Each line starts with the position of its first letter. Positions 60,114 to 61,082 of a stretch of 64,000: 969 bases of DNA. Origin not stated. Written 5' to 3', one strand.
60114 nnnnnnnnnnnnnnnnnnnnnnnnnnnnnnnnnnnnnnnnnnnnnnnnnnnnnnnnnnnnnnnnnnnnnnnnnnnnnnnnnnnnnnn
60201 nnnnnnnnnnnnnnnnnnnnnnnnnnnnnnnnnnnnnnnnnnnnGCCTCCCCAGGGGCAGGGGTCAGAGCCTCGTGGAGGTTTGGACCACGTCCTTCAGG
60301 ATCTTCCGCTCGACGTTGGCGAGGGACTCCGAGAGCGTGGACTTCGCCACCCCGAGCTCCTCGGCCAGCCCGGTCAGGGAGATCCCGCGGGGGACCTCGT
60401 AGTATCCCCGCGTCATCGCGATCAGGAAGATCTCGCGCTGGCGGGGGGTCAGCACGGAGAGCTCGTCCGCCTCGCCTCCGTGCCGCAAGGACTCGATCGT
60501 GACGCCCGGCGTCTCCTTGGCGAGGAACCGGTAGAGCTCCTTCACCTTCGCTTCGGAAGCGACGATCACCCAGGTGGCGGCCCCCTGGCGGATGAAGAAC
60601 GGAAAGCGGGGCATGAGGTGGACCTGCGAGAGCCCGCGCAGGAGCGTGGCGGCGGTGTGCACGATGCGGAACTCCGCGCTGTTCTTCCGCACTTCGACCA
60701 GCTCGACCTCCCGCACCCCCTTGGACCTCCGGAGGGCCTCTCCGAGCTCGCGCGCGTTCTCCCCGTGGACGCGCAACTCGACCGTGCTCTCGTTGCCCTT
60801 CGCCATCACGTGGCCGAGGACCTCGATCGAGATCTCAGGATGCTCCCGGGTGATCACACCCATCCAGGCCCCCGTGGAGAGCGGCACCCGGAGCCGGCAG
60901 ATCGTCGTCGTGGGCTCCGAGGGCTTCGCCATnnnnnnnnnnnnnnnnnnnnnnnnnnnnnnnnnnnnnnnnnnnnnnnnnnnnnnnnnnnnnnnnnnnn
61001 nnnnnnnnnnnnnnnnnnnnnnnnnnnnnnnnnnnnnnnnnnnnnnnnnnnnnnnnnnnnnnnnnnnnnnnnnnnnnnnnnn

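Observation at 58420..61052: Identical 15-bp palindromic site defines a putative archaeal regulon around a Bat-like activator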

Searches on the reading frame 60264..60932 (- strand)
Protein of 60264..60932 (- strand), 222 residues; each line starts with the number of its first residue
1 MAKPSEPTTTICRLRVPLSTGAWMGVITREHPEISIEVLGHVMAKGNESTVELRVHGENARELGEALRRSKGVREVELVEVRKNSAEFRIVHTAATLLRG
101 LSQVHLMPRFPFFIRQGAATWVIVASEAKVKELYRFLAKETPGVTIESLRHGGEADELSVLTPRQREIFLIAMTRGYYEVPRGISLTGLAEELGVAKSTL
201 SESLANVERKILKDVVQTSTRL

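Call 7: search_protein_families(library=pfam, proteins=[window:60264-60932:-], max_evalue=0.01)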
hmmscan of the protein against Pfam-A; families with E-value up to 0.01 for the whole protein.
window:60264-60932:- (222 aa): 4 families
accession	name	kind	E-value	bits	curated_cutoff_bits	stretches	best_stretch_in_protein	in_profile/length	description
PF04967.18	HTH_10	-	1.3e-17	63.8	23.1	1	161-213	1-53/53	HTH DNA binding domain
PF15915.11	BAT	-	2e-05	24.9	25.8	1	35-151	27-143/156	GAF and HTH_10 associated domain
PF09182.16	PuR_N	-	0.00028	21.2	24.6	1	170-211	6-48/70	Bacterial purine repressor, N-terminal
PF24278.2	HVO_0513_N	-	0.0011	19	29.8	1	29-147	8-127/134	HVO_0513, N-terminal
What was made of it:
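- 60264..60932 (-): The regulator: 222 aa, with an N-terminal alpha/beta (BAT-like) domain and a C-terminal HTH_10 domain. Pfam HTH_10 E 1e-17; BAT 24.9 bits against a 25.8 cut-off (call 7).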

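Call 8: find_related_loci(query=window:60264-60932:-, collection=genome_contigs, flank=4000)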
Query window:60264-60932:- (222 aa) in genome_contigs; peptide patterns used: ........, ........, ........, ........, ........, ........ (x = any residue, [..] = any of these).
105 stretches matched a pattern; 1 encode a relative of the query (tblastn E <= 1e-3); 1 distinct loci.
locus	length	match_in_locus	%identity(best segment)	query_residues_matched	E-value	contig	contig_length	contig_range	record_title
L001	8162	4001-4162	44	162-215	6e-10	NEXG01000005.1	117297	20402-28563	MAG: Candidatus Marsarchaeota G2 archaeon ECH_B_1 Archaeal_consort1_NAG2_g2_scaffold00005, whole genome shotgun sequence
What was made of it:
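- Tried and rejected: A genome_contigs scan with the window regulator alone found only a Marsarchaeota HTH fragment (call 8).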

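Call 9: find_homologous_proteins(query=window:60264-60932:-)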
Query window:60264-60932:- (222 aa): 32 proteins with E <= 0.001 among 635 candidates.
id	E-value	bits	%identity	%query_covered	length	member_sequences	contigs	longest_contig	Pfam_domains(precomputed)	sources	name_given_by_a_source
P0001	1.1e-136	471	100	100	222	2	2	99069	PF15915.11,PF04967.19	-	-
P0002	1.1e-77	278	61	99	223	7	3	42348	PF04967.19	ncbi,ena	-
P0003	8.9e-69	249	54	100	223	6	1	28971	PF15915.11,PF04967.19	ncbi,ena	-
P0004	3.8e-64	234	53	100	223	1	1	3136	PF15915.11,PF04967.19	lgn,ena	-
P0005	6.0e-57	211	53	86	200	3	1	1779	PF09182.17,PF15915.11,PF04967.19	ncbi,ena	-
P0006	9.4e-44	167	44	92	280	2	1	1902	PF04967.19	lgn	-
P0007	1.6e-43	167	43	95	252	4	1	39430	PF04967.19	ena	-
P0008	4.1e-41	159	43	92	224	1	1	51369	PF04967.19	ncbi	-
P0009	5.1e-41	159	42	91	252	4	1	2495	PF04967.19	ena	-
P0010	1.4e-40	157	41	95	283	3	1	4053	PF04967.19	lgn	-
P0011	2.3e-40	156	41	92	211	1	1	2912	PF04967.19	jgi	jgi:predicted DNA binding protein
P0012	8.8e-40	154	41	92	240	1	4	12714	PF04967.19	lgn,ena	-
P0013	3.8e-39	152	40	94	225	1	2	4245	PF04967.19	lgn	-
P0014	2.0e-38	150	40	92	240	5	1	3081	PF04967.19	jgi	jgi:predicted DNA binding protein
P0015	4.7e-38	149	41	91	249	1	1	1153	PF04967.19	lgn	-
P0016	1.4e-37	147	41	92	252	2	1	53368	PF04967.19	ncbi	-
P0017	5.6e-37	145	41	93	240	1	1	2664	PF04967.19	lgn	-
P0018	7.0e-36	142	39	92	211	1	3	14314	PF04967.19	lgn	-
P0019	7.3e-31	125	37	89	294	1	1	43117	PF09182.17,PF04967.19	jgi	jgi:predicted DNA binding protein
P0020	4.1e-26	110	37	93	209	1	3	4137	PF04967.19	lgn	-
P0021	6.8e-23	99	36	91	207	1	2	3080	PF04967.19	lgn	-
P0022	1.3e-22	98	34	91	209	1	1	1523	PF04967.19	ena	-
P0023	2.5e-20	91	33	91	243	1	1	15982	PF04967.19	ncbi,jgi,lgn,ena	ncbi:MAG: helix-turn-helix domain-containing protein [Candidatus Thermoplasmatota archaeon]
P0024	6.9e-17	80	34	88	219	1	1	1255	PF04967.19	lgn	-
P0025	2.8e-15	74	30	91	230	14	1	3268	PF15915.11,PF04967.19,PF24278.3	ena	-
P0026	4.9e-14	70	44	50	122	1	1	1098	PF04967.19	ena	-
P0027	5.0e-11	61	24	96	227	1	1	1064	PF04967.19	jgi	jgi:HTH DNA binding domain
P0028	8.3e-9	53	31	82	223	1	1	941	PF04967.19,PF24278.3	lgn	-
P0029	1.7e-6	46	37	50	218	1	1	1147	PF04967.19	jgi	jgi:DNA-binding CsgD family transcriptional regulator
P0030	1.8e-6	46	37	50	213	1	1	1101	PF04967.19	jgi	jgi:DNA-binding CsgD family transcriptional regulator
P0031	1.9e-6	46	37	50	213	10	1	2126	PF04967.19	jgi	jgi:DNA-binding CsgD family transcriptional regulator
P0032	1.4e-4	40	47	26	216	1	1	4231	PF15915.11,PF04967.19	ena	-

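Call 10: find_encoding_contigs(protein=P0002, flank=5000, max_places=3)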
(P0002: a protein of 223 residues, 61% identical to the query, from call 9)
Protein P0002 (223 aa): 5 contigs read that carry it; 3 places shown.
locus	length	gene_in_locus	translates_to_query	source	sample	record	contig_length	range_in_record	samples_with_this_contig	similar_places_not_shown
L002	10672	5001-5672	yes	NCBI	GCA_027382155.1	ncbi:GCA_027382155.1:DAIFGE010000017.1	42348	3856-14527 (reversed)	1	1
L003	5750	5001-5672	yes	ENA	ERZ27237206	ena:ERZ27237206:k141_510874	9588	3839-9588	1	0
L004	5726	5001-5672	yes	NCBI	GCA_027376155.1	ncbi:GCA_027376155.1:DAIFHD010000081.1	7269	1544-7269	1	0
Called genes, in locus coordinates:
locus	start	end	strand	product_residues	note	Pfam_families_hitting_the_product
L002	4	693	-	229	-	-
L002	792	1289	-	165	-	PF00571:CBS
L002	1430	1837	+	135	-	PF12840:HTH_20 (weak), PF01022:HTH_5 (weak), PF09339:HTH_IclR (weak)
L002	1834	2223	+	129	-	PF03203:MerC (weak), PF24365:DUF7521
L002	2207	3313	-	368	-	-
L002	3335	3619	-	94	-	PF10006:DUF2249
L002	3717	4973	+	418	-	-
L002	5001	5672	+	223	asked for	PF04967:HTH_10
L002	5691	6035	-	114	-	PF04343:DUF488, PF22751:DUF488-N3a, PF22752:DUF488-N3i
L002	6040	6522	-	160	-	PF01814:Hemerythrin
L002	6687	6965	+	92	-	PF12797:Fer4_2 (faint), PF12838:Fer4_7 (weak), PF13237:Fer4_10, PF14697:Fer4_21 (faint), PF00037:Fer4 (faint), PF12837:Fer4_6 (weak), PF13187:Fer4_9, PF13484:Fer4_16 (weak)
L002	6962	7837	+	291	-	PF00970:FAD_binding_6, PF00175:NAD_binding_1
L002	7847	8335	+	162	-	PF13664:DUF4149 (weak), PF05425:CopD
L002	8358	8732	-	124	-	PF01981:PTH2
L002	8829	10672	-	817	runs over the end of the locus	PF03104:DNA_pol_B_exo1, PF10108:DNA_pol_B_exo2 (weak), PF00136:DNA_pol_B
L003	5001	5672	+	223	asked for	PF04967:HTH_10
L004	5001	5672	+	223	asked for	PF04967:HTH_10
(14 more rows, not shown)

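Call 11: find_encoding_contigs(protein=P0003, flank=5000, max_places=3)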
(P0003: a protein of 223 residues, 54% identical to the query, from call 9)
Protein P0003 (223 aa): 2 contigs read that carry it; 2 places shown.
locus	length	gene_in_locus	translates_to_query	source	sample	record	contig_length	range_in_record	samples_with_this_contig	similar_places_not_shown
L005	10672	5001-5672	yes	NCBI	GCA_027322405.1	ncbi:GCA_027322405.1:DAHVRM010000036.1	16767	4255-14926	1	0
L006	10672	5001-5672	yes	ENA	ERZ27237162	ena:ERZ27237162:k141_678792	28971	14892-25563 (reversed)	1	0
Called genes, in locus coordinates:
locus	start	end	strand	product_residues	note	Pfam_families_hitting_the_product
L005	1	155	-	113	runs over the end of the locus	PF01037:AsnC_trans_reg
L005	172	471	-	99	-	-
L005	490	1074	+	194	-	-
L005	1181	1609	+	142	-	PF08002:DUF1697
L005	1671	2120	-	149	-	PF00903:Glyoxalase, PF13669:Glyoxalase_4 (faint)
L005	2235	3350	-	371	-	-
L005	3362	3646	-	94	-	PF10006:DUF2249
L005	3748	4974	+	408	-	-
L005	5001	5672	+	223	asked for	PF15915:BAT (weak), PF04967:HTH_10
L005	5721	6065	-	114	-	PF04343:DUF488, PF22751:DUF488-N3a, PF22752:DUF488-N3i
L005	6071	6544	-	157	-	PF01814:Hemerythrin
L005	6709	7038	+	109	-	PF13183:Fer4_8 (faint), PF12838:Fer4_7 (faint), PF14697:Fer4_21 (faint), PF00037:Fer4 (faint), PF12837:Fer4_6 (weak), PF13237:Fer4_10 (weak), PF13187:Fer4_9 (weak), PF13484:Fer4_16 (weak), +1 more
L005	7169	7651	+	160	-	PF05425:CopD (weak)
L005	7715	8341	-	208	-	-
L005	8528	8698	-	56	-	-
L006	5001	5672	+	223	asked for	PF15915:BAT (weak), PF04967:HTH_10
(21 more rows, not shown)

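Call 12: find_encoding_contigs(protein=P0004, flank=5000, max_places=3)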
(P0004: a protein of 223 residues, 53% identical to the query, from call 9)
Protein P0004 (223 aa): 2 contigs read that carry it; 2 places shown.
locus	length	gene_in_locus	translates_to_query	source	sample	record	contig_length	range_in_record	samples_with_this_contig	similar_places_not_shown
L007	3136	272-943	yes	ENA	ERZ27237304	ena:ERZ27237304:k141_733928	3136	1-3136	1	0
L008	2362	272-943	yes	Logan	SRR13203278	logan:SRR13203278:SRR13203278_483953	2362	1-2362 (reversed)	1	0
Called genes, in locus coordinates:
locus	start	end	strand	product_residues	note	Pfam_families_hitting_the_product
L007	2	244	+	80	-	?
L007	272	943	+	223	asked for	PF15915:BAT (weak), PF04967:HTH_10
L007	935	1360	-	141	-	PF04343:DUF488, PF22751:DUF488-N3a, PF22752:DUF488-N3i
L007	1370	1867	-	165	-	PF01814:Hemerythrin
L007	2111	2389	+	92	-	PF12797:Fer4_2 (faint), PF12838:Fer4_7 (weak), PF13237:Fer4_10 (weak), PF14697:Fer4_21 (faint), PF00037:Fer4 (faint), PF12837:Fer4_6 (weak), PF13187:Fer4_9, PF13484:Fer4_16 (weak)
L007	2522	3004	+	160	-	PF05425:CopD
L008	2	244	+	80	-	?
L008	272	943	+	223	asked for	PF15915:BAT (weak), PF04967:HTH_10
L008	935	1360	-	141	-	PF04343:DUF488, PF22751:DUF488-N3a, PF22752:DUF488-N3i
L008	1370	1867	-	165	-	PF01814:Hemerythrin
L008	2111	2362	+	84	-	?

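Call 27: find_encoding_contigs(protein=P0007, flank=6000, max_places=1)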
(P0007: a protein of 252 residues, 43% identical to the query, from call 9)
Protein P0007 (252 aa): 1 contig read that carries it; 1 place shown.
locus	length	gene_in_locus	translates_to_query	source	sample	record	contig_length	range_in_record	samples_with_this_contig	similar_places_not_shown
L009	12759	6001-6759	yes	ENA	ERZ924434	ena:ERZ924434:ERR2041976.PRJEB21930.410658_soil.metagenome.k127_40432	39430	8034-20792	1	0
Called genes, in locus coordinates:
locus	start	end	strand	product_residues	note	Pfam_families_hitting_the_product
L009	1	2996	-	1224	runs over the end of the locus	PF14710:Nitr_red_alph_N, PF00384:Molybdopterin, PF28599:NarG_dom_V, PF01568:Molydop_binding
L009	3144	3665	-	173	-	PF01814:Hemerythrin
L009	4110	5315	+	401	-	PF20706:GT4-conflict (weak), PF13439:Glyco_transf_4, PF13579:Glyco_trans_4_4, PF00534:Glycos_transf_1, PF13692:Glyco_trans_1_4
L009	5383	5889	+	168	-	-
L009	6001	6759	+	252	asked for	PF04967:HTH_10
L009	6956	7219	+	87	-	-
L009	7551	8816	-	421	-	-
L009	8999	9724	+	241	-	-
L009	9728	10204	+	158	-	-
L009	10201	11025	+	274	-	-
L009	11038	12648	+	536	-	PF00033:Cytochrome_B, PF13631:Cytochrom_B_N_2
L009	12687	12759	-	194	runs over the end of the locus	-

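Call 28: find_encoding_contigs(protein=P0008, flank=6000, max_places=1)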
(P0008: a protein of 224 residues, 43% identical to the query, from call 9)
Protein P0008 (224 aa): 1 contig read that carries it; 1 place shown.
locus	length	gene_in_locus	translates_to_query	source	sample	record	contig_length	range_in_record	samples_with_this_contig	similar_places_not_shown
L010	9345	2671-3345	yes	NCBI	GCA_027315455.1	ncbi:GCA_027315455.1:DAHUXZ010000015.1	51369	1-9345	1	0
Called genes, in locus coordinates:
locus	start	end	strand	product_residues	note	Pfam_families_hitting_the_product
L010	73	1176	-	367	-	PF01828:Peptidase_A4 (faint)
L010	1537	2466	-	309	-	PF00665:rve, PF24764:rva_4 (weak), PF13683:rve_3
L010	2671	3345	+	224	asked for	PF04967:HTH_10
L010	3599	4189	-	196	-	PF01872:RibD_C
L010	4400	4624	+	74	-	-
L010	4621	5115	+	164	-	PF10604:Polyketide_cyc2, PF08327:AHSA1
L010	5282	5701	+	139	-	PF00903:Glyoxalase, PF13669:Glyoxalase_4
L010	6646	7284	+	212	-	-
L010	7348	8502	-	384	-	PF04055:Radical_SAM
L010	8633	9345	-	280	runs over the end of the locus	PF01061:ABC2_membrane, PF12698:ABC2_membrane_3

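Call 29: find_encoding_contigs(protein=P0016, flank=6000, max_places=1)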
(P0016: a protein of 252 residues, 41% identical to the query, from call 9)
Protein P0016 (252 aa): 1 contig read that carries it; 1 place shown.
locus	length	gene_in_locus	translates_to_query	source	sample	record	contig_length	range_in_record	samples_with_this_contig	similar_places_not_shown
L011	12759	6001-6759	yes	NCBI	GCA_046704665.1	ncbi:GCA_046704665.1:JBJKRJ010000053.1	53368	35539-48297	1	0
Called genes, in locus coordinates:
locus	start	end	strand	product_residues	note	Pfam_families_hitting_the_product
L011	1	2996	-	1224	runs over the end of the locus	PF14710:Nitr_red_alph_N, PF00384:Molybdopterin, PF28599:NarG_dom_V, PF01568:Molydop_binding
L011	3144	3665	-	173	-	PF01814:Hemerythrin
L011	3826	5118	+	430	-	PF20706:GT4-conflict, PF13439:Glyco_transf_4, PF13579:Glyco_trans_4_4, PF00534:Glycos_transf_1, PF13692:Glyco_trans_1_4, PF13524:Glyco_trans_1_2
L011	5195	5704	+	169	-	-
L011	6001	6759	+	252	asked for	PF04967:HTH_10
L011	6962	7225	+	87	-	-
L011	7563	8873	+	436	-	-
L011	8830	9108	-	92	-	-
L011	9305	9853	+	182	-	PF01936:NYN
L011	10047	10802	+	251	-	-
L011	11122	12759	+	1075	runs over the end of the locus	-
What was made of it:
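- On Haloarchaeal CGAA-N4-TTCG / nirK-nor-cluster HTH_10 regulatory system: Only the more distant relatives L009 and L011 have NarG nearby (calls 27, 29).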

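Call 30: find_encoding_contigs(protein=P0019, flank=6000, max_places=1)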
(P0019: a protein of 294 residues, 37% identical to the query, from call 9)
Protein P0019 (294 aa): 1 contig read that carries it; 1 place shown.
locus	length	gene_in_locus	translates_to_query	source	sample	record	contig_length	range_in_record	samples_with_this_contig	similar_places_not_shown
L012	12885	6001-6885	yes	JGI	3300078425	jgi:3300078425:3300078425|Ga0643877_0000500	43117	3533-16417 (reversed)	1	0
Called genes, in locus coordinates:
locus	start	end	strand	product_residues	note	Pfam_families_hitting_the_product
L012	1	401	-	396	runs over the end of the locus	PF02771:Acyl-CoA_dh_N, PF02770:Acyl-CoA_dh_M, PF00441:Acyl-CoA_dh_1, PF08028:Acyl-CoA_dh_2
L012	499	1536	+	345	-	PF01113:DapB_N (weak), PF02800:Gp_dh_C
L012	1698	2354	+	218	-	PF03876:SHS2_Rpb7-N, PF00575:S1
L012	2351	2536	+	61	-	PF06093:Spt4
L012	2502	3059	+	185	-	PF04019:DUF359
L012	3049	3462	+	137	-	PF01282:Ribosomal_S24e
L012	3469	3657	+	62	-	PF01599:Ribosomal_S27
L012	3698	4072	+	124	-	-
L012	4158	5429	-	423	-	PF03600:CitMHS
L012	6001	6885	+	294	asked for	PF04967:HTH_10, PF09182:PuR_N (faint)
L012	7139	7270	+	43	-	-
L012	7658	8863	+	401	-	-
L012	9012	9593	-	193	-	PF00072:Response_reg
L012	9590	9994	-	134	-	PF00072:Response_reg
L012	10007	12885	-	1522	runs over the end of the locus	PF00989:PAS, PF08448:PAS_4, PF13426:PAS_9, PF08447:PAS_3, PF00989:PAS, PF08448:PAS_4, PF13426:PAS_9, PF00989:PAS, +28 more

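Call 33: search_dna_similar(query=window:60264-60932:-, collection=plasmids, mode=protein, max_evalue=0.001, max_rows=30)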
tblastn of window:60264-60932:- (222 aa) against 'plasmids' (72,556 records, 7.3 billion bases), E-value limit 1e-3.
Records with a match: 196; places in all: 491; records where one place covers at least 80% of the query: 83.
Best place of each record, by identity: <60% 196.
By first word of the organism name: Haladaptatus 23; Haloferax 18; Natrinema 16; Halobacterium 10; Halocatena 10; Haloterrigena 10; Halorussus 9; Halobaculum 9; Haloarcula 9; Natronorubrum 7; and 34 more.
By predicted mobility (MOB-suite, as given by PLSDB): non-mobilizable 196.
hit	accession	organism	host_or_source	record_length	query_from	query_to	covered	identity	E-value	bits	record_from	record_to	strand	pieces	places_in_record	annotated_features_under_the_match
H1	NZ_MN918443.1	Haloprofundus sp. MHR1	-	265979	12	213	91%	34.8%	3e-20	96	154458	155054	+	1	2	helix-turn-helix domain-containing protein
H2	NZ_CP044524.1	Halorussus halophilus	pure culture,marine solar saltern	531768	10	217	94%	33.2%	6e-20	95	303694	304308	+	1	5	helix-turn-helix domain-containing protein | hemG: protoporphyrinogen oxidase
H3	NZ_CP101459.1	Natrononativus amylolyticus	cell culture,sediment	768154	14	217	92%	33.5%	2e-16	85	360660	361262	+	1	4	helix-turn-helix domain-containing protein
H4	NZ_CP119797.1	Halomontanus rarus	cell culture,sediment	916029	4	216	96%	30.7%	3e-14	78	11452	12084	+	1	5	helix-turn-helix domain-containing protein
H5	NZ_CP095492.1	Halosolutus gelatinilyticus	cell culture,saline soil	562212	4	219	97%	30.1%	9e-17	86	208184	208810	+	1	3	helix-turn-helix domain-containing protein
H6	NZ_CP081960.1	Halobaculum magnesiiphilum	cell culture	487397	7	213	93%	31.4%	7e-17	86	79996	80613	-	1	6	helix-turn-helix domain-containing protein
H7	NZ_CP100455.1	Halomarina sp. BND7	cell culture,sediment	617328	9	217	94%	30.8%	9e-17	86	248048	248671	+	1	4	helix-turn-helix domain-containing protein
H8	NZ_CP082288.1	Halobaculum roseum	cell culture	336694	7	213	93%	31.0%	6e-17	86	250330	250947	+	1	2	helix-turn-helix domain-containing protein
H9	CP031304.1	Natrinema thermotolerans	Cell culture,Korean salt-fermented food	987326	14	216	91%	31.5%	4e-20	95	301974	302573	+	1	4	bacterio-opsin activator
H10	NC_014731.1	Halogeometricum borinquense DSM 11551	-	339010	13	217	92%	31.1%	1e-20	97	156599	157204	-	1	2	helix-turn-helix domain-containing protein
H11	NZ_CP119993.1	Halomarina sp. PSR21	cell culture,saline soil from Tarim ...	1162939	14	217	92%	30.9%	7e-16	83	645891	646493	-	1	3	record has no annotation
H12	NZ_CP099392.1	Natronococcus sp. CG52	cell culture,salt lake sediment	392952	14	217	92%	30.7%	3e-14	78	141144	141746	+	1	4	helix-turn-helix domain-containing protein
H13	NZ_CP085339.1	Haladaptatus halobius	cell culture,saline soil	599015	4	216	96%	29.4%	6e-13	74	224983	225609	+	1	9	helix-turn-helix domain-containing protein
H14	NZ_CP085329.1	Haladaptatus salinisoli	cell culture,saline soil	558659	8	216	94%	29.9%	2e-11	70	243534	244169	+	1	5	helix-turn-helix domain-containing protein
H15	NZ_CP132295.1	Natronococcus sp. AD-5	cell culture,sediment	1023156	4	217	96%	29.2%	1e-13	76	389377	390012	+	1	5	record has no annotation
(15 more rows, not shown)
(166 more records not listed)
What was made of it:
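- On Haloarchaeal CGAA-N4-TTCG / nirK-nor-cluster HTH_10 regulatory system: tblastn gives 29-35% identity over at least 91% of the query to haloarchaeal plasmid genes (call 33).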

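Call 34: search_protein_families(library=ncbifam, proteins=[L002:3717-4973:+, window:60264-60932:-, L009:6956-7219:+], max_evalue=0.01)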
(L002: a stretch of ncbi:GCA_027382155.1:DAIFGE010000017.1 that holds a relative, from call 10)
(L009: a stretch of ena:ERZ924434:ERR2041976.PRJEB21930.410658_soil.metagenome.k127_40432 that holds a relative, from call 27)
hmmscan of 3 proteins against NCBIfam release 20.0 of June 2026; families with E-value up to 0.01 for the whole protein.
L002:3717-4973:+ (418 aa): 0 families

window:60264-60932:- (222 aa): 1 family
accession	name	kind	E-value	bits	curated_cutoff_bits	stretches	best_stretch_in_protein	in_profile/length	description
NF005385.0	PRK06930.1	subfamily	0.00046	19.9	136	1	156-216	110-163/170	positive control sigma-like factor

L009:6956-7219:+ (87 aa): 0 families

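Call 35: get_annotated_region(hit=H1, flank=8000)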
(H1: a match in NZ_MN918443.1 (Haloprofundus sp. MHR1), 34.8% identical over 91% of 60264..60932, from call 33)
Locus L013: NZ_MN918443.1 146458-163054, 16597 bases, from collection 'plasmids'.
description: Haloprofundus sp. MHR1 plasmid pMHR1-3, complete sequence
organism: Haloprofundus sp. MHR1 (NCBI taxid 2572921)
taxonomy: Archaea; Euryarchaeota; Halobacteria; Halobacteriales; Haloferacaceae; Haloprofundus; Haloprofundus sp. MHR1
host: -; source: -; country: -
typing (MOB-suite, as given by PLSDB): non-mobilizable
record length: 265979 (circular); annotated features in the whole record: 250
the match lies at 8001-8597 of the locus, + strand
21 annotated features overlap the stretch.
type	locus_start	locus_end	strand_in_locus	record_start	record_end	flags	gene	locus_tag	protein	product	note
CDS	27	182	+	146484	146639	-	-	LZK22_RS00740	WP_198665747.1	hypothetical protein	-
CDS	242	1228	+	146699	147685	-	-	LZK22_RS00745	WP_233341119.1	sulfite exporter TauE/SafE family protein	GO:0006810 - transport [Evidence IEA]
CDS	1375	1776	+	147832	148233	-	-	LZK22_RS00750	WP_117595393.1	helix-turn-helix domain-containing protein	-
CDS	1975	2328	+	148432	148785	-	trxA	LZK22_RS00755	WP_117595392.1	thioredoxin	-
CDS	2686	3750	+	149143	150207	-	-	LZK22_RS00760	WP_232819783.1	aminotransferase class V-fold PLP-dependent enzyme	-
CDS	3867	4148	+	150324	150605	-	-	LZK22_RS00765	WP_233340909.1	bacterio-opsin activator domain-containing protein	-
CDS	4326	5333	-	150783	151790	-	-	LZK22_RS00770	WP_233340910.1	halocyanin domain-containing protein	-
CDS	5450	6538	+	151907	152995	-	nirK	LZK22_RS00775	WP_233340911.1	copper-containing nitrite reductase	GO:0006807 - nitrogen compound metabolic process [Evidence IEA]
CDS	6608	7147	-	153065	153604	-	-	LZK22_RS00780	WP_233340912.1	DUF2249 domain-containing protein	-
CDS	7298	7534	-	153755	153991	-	-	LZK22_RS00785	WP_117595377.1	DUF2249 domain-containing protein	-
CDS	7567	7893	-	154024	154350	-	-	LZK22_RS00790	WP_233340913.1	DUF2249 domain-containing protein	-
CDS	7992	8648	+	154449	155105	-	-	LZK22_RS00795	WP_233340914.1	helix-turn-helix domain-containing protein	-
CDS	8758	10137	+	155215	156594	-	-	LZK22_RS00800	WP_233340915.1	hypothetical protein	-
CDS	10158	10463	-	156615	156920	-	-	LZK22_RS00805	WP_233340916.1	CGCGG family rSAM-modified RiPP protein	-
CDS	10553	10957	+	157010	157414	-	-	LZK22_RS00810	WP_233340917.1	MoaD/ThiS family protein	-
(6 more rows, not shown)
